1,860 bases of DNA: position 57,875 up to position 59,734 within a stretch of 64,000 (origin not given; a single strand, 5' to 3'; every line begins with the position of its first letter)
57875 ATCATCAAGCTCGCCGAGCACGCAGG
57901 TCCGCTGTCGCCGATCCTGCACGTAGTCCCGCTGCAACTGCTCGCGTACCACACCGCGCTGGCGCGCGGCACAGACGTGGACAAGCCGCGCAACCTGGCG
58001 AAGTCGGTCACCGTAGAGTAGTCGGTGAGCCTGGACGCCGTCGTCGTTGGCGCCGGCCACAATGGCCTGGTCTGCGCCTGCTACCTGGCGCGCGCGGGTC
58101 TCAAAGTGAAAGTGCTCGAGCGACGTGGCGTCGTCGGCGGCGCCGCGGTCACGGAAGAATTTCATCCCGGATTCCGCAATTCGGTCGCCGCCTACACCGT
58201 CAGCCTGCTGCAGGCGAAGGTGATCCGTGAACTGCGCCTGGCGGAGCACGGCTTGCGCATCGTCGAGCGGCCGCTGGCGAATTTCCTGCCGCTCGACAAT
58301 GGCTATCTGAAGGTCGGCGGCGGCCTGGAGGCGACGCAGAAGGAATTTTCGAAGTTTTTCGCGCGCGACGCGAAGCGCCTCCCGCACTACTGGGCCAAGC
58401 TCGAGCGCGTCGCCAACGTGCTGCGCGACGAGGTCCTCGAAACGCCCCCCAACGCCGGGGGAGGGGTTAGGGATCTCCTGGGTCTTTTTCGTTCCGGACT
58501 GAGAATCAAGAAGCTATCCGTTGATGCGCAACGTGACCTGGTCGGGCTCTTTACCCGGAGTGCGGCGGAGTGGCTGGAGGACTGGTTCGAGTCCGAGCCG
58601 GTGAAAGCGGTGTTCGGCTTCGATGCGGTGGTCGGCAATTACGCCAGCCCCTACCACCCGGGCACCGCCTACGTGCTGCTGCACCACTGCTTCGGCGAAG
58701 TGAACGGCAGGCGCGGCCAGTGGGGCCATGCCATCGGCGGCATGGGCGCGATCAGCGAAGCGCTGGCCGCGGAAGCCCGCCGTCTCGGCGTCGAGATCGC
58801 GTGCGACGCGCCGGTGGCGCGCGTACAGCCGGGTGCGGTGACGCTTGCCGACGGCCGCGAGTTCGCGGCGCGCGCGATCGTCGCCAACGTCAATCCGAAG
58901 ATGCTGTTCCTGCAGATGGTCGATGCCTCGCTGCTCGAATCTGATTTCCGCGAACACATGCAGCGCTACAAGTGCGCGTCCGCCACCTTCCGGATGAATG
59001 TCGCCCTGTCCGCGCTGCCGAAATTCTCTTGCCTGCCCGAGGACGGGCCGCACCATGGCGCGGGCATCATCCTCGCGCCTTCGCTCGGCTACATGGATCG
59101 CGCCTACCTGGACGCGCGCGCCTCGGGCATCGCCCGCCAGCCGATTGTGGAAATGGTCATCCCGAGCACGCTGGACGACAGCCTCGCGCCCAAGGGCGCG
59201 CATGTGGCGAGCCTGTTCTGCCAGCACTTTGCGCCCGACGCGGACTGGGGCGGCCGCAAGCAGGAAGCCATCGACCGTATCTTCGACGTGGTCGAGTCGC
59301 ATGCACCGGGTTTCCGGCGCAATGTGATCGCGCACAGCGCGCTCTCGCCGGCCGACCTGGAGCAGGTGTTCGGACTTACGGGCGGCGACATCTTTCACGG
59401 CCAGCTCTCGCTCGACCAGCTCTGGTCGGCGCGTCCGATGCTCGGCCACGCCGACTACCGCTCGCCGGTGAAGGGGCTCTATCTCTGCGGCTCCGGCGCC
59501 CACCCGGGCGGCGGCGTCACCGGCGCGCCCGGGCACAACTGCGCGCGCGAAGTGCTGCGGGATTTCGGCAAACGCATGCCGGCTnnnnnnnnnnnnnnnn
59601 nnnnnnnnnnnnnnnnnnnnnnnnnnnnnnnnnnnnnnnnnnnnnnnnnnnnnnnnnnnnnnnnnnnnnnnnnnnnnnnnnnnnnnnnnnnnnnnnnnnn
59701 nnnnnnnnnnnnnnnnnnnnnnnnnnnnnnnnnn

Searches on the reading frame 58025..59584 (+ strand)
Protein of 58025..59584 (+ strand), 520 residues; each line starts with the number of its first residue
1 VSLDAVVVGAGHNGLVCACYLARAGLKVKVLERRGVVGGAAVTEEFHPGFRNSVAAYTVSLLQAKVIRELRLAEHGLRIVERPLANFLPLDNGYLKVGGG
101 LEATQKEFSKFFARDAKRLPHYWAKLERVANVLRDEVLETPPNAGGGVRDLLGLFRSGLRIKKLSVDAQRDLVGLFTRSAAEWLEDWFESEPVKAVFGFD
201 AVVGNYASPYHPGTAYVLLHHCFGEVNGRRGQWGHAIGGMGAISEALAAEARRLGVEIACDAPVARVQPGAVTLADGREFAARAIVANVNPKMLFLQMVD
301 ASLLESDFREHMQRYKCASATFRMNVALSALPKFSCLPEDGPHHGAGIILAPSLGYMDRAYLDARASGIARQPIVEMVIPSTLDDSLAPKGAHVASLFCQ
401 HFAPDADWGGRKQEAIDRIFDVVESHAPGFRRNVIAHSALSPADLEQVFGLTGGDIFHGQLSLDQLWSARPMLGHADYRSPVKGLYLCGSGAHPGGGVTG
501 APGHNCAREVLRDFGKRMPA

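Call 9: search_protein_families(library=pfam, proteins=[window:58025-59584:+], max_evalue=0.01)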
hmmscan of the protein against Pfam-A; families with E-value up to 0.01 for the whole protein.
window:58025-59584:+ (520 aa): 12 families
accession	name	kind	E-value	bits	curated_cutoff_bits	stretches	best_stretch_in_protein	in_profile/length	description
PF01593.30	Amino_oxidase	-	6.9e-17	62.3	19.8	1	14-432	3-367/443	Flavin containing amine oxidoreductase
PF01266.30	DAO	-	4.1e-13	50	27.9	1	4-178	1-169/353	FAD dependent oxidoreductase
PF13450.12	NAD_binding_8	-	1.6e-11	44.8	21.9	1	7-58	1-51/68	NAD(P)-binding Rossmann-like domain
PF12831.13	FAD_oxidored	-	7.7e-07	29.2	27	1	4-72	1-70/416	FAD dependent oxidoreductase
PF07992.20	Pyr_redox_2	-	1.3e-06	28.5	26.1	1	5-41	3-180/291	Pyridine nucleotide-disulphide oxidoreductase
PF01946.23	Thi4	-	1.8e-06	27.8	26.2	1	3-41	18-57/235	Thi4 family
PF00070.33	Pyr_redox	-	4.3e-06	27.6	22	1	5-57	2-53/82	Pyridine nucleotide-disulphide oxidoreductase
PF03486.20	HI0933_like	-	0.0017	18.3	50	1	4-37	2-35/244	HI0933-like protein Rossmann domain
PF00890.30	FAD_binding_2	-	0.0019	17.9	20.4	1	4-42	1-39/414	FAD binding domain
PF01134.28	GIDA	-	0.0031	17.1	22.1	1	4-31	1-28/391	Glucose inhibited division protein A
PF21799.2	MurD-like_N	-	0.0036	18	27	1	5-37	3-35/88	Mur ligase MurD-like, N-terminal domain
PF01494.25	FAD_binding_3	-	0.0043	16.8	22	1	4-34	3-33/349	FAD binding domain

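Call 10: search_protein_families(library=ncbifam, proteins=[window:58025-59584:+], max_evalue=0.01)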
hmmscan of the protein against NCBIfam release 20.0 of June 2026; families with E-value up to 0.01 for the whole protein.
window:58025-59584:+ (520 aa): 59 families (the best 25 are shown)
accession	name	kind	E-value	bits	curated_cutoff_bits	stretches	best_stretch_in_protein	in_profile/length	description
NF045689.1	BCarotKetCrtO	equivalog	1.4e-71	241.7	1000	1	3-512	4-537/563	beta-carotene ketolase CrtO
TIGR02734.1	crtI_fam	subfamily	7.6e-30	104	238.1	1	5-500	1-476/504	phytoene desaturase family protein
NF045637.1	carotdesatCrtDProt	equivalog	5.2e-20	71.4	580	3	6-41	2-37/485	1-hydroxycarotenoid 3,4-desaturase CrtD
TIGR02730.1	carot_isom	equivalog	6.1e-19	68.2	586.9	2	235-515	223-493/493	carotenoid isomerase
NF058655.1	CrtID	equivalog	6.8e-18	64.8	640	2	181-498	166-467/478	bifunctional phytoene desaturase/3,4-desaturase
TIGR02733.1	desat_CrtD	equivalog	2.7e-13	49.4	549.7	2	5-45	4-44/492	C-3',4' desaturase CrtD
NF005560.0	PRK07233.1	equivalog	5.4e-10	38.7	252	1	6-46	4-44/435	hypothetical protein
TIGR00292.1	TIGR00292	equivalog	3.3e-08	33.1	148.3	1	2-40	21-59/254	sulfide-dependent adenosine diphosphate thiazole synthase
TIGR03467.1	HpnE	equivalog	2.5e-06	27.1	283.05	1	6-42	2-38/430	hydroxysqualene dehydroxylase HpnE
NF005547.0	PRK07208.1-3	equivalog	6.5e-06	25.1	380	1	5-44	7-46/465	hypothetical protein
NF009477.0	PRK12843.1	equivalog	6.9e-06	24.8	758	1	3-43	17-57/578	FAD-dependent oxidoreductase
TIGR01292.1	TRX_reduct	equivalog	3.1e-05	22.9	343.45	1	4-59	2-59/300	thioredoxin-disulfide reductase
NF042421.1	hydcarot_desat_CrtD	equivalog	3.6e-05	22.4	500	0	4-45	3-44/487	1-hydroxycarotenoid 3,4-desaturase CrtD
TIGR00031.1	UDP-GALP_mutase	equivalog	7.2e-05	21.9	303.75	1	4-45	3-44/378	UDP-galactopyranose mutase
TIGR02485.1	CobZ_N-term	equivalog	0.00013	20.9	372.55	1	236-271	123-158/437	FAD-dependent tricarballylate dehydrogenase TcuA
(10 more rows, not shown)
